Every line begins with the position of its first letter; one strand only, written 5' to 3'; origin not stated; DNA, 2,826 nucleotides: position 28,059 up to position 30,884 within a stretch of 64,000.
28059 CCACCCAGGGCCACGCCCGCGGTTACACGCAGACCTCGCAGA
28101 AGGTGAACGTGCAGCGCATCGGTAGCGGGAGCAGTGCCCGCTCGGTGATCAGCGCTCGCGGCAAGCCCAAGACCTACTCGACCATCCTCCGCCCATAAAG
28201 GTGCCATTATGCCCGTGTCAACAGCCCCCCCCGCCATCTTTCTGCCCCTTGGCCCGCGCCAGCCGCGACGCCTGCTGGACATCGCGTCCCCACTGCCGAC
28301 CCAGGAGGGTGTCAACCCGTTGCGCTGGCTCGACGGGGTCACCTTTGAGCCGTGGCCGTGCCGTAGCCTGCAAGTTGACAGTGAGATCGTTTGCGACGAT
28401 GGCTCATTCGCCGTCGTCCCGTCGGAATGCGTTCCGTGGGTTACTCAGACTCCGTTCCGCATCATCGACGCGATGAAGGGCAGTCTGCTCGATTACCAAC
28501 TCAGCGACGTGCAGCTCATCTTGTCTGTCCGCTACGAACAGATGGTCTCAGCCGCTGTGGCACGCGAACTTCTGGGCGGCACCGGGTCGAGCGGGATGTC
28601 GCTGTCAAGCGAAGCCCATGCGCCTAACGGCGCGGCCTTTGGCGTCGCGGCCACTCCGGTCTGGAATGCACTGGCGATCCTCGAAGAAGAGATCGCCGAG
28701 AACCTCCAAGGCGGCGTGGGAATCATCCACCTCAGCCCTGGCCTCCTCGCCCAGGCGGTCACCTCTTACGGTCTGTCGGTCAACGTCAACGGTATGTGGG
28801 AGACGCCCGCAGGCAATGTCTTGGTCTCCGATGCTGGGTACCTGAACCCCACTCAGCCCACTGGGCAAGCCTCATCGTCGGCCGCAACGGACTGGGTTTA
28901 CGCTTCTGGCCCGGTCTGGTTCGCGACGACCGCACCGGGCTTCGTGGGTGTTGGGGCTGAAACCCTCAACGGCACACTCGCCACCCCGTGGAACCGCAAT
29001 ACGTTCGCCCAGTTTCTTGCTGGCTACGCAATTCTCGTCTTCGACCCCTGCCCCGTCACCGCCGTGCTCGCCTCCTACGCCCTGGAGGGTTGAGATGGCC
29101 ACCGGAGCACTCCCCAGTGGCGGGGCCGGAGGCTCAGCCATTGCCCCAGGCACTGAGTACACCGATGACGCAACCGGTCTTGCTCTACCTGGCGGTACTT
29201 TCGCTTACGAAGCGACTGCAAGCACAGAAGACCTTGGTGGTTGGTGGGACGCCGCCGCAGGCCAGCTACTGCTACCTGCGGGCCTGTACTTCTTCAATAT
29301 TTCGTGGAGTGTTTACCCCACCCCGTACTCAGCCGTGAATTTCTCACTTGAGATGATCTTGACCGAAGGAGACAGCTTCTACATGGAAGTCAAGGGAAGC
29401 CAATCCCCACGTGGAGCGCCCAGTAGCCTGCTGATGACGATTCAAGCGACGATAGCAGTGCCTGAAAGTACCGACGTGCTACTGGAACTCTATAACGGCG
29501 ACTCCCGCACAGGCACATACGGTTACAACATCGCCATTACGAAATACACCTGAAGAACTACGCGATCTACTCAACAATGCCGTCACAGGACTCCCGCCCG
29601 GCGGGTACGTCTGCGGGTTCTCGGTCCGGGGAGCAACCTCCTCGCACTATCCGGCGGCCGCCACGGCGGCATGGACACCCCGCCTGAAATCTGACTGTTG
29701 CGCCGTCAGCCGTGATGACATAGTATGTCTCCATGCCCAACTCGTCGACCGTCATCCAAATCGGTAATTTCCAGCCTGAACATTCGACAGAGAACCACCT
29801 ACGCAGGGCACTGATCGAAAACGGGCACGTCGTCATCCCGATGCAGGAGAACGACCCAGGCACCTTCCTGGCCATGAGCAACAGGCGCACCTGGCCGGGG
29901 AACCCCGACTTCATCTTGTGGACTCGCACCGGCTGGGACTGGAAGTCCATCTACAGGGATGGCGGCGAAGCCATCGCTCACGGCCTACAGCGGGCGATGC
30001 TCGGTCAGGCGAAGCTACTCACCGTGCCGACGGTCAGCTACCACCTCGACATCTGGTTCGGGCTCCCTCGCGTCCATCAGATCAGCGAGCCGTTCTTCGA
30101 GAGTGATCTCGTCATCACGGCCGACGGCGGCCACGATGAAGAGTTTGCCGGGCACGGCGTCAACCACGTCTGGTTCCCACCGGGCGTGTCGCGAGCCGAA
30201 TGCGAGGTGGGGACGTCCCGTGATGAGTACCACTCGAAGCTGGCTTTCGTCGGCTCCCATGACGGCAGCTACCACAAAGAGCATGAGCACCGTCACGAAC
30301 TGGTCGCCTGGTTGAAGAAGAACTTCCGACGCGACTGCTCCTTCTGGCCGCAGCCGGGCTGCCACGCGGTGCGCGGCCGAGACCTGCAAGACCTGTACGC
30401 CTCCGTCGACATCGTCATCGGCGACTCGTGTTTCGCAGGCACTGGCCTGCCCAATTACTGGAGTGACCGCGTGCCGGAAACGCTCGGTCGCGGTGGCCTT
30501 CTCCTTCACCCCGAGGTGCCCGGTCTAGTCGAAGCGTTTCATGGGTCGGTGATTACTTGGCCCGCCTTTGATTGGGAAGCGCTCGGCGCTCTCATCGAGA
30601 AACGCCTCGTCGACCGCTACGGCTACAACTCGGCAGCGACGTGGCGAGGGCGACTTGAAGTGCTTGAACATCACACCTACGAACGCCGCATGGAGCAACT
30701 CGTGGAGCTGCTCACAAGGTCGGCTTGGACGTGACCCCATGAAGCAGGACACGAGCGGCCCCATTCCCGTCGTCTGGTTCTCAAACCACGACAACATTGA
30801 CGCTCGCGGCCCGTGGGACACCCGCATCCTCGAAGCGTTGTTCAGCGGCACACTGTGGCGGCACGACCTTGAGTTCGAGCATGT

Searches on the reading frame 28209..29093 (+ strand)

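Call 36: search_protein_families(library=phrogs, proteins=[window:28209-29093:+], max_evalue=0.001)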
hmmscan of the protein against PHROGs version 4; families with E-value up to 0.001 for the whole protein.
window:28209-29093:+ (294 aa): 1 family
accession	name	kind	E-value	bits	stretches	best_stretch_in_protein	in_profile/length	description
phrog_779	-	unknown function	3.3e-12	47.2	1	33-238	35-230/284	-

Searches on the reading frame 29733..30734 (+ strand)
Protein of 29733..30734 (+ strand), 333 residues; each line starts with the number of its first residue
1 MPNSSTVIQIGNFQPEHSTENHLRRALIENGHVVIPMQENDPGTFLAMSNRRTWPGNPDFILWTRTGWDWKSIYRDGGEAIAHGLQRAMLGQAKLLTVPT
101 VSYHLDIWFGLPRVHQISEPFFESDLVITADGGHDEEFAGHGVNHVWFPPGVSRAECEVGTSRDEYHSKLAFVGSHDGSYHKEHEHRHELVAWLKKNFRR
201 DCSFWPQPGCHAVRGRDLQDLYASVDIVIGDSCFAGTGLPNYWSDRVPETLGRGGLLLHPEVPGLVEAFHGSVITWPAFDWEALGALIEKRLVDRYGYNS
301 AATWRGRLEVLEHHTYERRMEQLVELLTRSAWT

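Call 36: search_protein_families(library=phrogs, proteins=[window:29733-30734:+], max_evalue=0.001)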
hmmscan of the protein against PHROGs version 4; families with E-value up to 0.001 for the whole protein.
window:29733-30734:+ (333 aa): 1 family
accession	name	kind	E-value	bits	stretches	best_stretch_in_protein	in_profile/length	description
phrog_28745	-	moron, auxiliary metabolic gene and host takeover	2.9e-36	126.4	1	84-325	70-311/315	glycosyltransferase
